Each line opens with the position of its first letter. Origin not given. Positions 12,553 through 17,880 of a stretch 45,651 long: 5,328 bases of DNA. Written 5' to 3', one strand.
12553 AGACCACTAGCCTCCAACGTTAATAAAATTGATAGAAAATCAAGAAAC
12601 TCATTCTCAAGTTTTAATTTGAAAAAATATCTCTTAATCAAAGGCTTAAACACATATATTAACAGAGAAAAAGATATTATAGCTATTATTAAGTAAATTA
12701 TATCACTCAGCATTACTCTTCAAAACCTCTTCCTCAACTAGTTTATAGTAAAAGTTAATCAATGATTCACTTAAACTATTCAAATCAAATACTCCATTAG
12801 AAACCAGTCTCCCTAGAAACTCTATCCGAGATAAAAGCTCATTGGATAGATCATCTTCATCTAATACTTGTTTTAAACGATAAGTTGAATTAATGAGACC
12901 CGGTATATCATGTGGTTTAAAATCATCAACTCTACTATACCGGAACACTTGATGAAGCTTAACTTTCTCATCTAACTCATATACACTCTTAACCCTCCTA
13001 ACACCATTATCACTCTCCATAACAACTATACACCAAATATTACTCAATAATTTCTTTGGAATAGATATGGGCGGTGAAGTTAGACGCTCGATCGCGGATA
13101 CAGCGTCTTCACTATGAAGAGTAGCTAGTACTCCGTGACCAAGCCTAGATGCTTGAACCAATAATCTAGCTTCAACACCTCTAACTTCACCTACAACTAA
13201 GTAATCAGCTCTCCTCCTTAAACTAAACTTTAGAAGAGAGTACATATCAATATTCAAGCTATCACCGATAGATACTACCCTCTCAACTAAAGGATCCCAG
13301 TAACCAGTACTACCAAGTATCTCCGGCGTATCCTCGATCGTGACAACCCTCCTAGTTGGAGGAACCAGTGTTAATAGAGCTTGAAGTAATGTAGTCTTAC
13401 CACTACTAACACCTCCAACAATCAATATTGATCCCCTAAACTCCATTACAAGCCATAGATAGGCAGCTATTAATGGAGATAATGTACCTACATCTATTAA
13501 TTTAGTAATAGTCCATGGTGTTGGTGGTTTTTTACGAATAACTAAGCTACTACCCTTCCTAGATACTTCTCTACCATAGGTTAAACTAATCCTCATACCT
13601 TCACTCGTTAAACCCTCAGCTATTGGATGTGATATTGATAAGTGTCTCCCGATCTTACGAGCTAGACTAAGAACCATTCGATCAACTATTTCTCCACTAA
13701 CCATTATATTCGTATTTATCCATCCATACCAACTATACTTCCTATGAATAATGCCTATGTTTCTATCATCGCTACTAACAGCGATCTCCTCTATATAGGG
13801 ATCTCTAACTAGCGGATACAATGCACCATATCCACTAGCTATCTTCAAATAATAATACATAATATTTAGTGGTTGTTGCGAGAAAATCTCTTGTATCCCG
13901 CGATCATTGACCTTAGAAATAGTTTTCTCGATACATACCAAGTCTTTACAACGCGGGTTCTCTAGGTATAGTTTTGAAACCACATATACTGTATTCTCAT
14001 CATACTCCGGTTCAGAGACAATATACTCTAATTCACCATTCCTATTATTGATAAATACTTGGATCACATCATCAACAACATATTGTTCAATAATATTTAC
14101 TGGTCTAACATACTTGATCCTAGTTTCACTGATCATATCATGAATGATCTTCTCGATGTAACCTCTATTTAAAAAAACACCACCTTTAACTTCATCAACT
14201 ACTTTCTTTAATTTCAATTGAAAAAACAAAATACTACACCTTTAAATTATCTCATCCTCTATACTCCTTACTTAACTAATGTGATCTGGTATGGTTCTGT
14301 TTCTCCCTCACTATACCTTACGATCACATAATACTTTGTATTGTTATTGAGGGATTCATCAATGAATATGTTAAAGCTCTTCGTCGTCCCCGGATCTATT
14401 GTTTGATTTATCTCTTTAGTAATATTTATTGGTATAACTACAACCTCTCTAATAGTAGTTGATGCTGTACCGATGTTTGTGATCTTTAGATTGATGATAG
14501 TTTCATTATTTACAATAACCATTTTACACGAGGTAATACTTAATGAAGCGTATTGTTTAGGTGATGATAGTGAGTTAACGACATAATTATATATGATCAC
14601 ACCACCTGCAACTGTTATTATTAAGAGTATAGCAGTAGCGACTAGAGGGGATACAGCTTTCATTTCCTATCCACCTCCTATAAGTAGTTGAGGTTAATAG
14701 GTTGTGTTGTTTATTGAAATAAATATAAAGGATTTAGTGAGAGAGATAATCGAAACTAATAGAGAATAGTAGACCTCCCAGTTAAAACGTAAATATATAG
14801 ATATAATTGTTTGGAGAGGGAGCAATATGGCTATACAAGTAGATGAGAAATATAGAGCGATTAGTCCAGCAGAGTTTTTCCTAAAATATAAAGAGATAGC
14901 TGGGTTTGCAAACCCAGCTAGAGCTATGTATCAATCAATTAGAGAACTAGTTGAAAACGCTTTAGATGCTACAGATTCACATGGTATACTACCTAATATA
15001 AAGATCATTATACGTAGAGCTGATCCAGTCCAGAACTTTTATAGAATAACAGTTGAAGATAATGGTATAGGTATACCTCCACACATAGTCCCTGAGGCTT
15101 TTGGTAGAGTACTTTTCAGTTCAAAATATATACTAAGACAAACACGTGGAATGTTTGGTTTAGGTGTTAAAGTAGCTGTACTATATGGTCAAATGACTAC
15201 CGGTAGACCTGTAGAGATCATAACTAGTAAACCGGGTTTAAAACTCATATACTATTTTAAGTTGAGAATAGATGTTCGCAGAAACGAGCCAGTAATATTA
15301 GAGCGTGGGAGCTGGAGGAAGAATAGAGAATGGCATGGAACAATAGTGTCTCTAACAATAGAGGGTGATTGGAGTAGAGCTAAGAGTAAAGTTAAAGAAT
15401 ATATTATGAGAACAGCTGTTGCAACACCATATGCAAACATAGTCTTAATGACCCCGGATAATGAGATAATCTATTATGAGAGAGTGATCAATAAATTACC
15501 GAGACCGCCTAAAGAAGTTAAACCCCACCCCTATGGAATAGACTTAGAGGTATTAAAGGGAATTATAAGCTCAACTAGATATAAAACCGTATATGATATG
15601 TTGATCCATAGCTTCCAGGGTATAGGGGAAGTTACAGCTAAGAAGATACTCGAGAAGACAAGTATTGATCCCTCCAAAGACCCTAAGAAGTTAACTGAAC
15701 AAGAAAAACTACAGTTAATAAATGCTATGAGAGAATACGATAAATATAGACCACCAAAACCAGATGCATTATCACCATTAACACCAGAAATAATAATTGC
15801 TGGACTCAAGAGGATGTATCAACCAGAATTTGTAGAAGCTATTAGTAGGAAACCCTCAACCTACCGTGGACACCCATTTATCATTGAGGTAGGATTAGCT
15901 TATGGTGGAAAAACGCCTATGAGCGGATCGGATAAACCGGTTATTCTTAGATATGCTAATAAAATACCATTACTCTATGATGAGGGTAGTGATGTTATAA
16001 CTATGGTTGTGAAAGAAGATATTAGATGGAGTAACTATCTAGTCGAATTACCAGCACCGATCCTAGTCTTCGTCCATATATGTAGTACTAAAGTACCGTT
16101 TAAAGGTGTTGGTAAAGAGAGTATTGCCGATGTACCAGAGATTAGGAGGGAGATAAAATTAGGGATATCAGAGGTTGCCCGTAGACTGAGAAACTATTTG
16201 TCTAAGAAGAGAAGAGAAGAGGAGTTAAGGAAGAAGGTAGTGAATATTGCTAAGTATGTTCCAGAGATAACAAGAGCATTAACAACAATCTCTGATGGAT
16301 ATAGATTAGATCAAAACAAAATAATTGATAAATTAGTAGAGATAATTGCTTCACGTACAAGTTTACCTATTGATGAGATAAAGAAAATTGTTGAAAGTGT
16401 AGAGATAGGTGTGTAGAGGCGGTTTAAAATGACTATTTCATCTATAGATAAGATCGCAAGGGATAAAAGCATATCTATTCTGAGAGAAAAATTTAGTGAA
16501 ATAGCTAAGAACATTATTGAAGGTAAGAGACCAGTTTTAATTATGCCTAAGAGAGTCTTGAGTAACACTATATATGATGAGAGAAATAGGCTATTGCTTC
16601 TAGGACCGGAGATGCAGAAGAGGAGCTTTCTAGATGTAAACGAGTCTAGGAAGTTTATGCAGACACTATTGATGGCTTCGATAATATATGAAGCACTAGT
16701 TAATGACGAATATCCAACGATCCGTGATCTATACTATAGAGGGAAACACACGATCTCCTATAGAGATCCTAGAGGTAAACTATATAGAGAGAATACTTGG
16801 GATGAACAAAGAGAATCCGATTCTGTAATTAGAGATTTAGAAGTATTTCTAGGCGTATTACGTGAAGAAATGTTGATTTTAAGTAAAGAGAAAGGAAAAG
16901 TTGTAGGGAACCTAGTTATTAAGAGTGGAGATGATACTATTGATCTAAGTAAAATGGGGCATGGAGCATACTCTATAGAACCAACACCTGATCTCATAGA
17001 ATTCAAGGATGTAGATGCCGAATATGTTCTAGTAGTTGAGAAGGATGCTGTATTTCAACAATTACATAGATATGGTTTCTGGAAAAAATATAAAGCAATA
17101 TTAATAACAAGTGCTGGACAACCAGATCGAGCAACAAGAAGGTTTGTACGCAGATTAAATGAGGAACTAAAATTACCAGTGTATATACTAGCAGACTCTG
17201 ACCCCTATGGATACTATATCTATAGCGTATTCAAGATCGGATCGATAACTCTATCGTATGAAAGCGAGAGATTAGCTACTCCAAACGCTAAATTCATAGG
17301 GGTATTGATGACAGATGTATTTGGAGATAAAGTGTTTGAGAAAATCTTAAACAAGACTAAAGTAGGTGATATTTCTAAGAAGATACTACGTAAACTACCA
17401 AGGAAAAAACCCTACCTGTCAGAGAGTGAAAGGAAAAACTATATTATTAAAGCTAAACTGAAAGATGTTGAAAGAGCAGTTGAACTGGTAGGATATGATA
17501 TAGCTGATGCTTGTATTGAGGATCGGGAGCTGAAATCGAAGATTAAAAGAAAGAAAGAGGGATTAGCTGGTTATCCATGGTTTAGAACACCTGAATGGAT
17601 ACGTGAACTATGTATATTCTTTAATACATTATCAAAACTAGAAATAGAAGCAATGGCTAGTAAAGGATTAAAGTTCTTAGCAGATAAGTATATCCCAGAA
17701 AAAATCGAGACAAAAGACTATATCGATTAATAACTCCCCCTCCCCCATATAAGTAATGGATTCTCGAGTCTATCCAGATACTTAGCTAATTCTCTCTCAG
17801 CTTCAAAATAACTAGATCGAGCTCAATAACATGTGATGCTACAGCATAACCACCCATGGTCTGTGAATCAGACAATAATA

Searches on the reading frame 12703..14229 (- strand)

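Call 14: search_protein_families(library=pfam, proteins=[window:12703-14229:-])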
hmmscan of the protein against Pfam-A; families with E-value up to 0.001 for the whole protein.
window:12703-14229:- (508 aa): 2 families
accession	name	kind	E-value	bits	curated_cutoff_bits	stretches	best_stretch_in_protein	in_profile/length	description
PF00437.27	T2SSE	-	8.8e-28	97.4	24.9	1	225-385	103-257/370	Type II/IV secretion system protein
PF13555.12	AAA_29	-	0.00018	21.7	27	1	263-294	20-51/61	P-loop containing region of AAA domain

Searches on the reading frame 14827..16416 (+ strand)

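Call 14: search_protein_families(library=pfam, proteins=[window:14827-16416:+])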
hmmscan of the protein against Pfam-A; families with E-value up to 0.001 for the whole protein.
window:14827-16416:+ (529 aa): 4 families
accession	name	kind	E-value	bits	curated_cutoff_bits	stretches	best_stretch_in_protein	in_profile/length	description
PF09239.17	Topo-VIb_trans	-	1.5e-61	207.3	24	1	310-470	1-159/159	Topoisomerase VI B subunit, transducer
PF02518.31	HATPase_c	-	1.8e-11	44.9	26.4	1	32-120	4-83/111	Histidine kinase-, DNA gyrase B-, and HSP90-like ATPase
PF13589.12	HATPase_c_3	-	4e-08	33.8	25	1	37-146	6-105/137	Histidine kinase-, DNA gyrase B-, and HSP90-like ATPase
PF05833.16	NFACT_N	-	2.4e-05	23.8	31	1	226-303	161-238/456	NFACT N-terminal and middle domains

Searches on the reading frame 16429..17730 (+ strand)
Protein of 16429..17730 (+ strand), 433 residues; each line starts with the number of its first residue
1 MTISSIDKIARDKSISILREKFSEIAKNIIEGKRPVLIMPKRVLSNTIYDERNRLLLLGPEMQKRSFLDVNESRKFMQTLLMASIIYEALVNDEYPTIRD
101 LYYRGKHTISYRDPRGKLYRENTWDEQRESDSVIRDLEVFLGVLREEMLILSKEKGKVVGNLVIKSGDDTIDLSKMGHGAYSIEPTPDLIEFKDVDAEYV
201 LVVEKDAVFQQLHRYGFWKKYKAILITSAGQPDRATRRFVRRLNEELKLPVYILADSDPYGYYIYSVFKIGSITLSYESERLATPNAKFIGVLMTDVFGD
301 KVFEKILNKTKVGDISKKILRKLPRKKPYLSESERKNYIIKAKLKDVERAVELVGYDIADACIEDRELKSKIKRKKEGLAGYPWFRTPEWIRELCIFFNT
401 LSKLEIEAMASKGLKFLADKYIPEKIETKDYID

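Call 14: search_protein_families(library=pfam, proteins=[window:16429-17730:+])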
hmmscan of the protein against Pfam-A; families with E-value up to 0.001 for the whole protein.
window:16429-17730:+ (433 aa): 3 families
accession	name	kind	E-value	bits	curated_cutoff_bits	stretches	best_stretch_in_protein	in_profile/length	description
PF21180.3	TOP6A-Spo11_Toprim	-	9.9e-57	192.1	24.1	2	199-322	1-125/170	Topoisomerase 6 subunit A/Spo11, Toprim domain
PF04406.19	TP6A_N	-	1.1e-19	70.4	26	1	74-150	1-62/62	Type IIB DNA topoisomerase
PF20768.2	Topo_VI_alpha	-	2.8e-10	40.3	23.6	1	154-196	2-50/50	All-beta domain in DNA topoisomerase VI alpha subunit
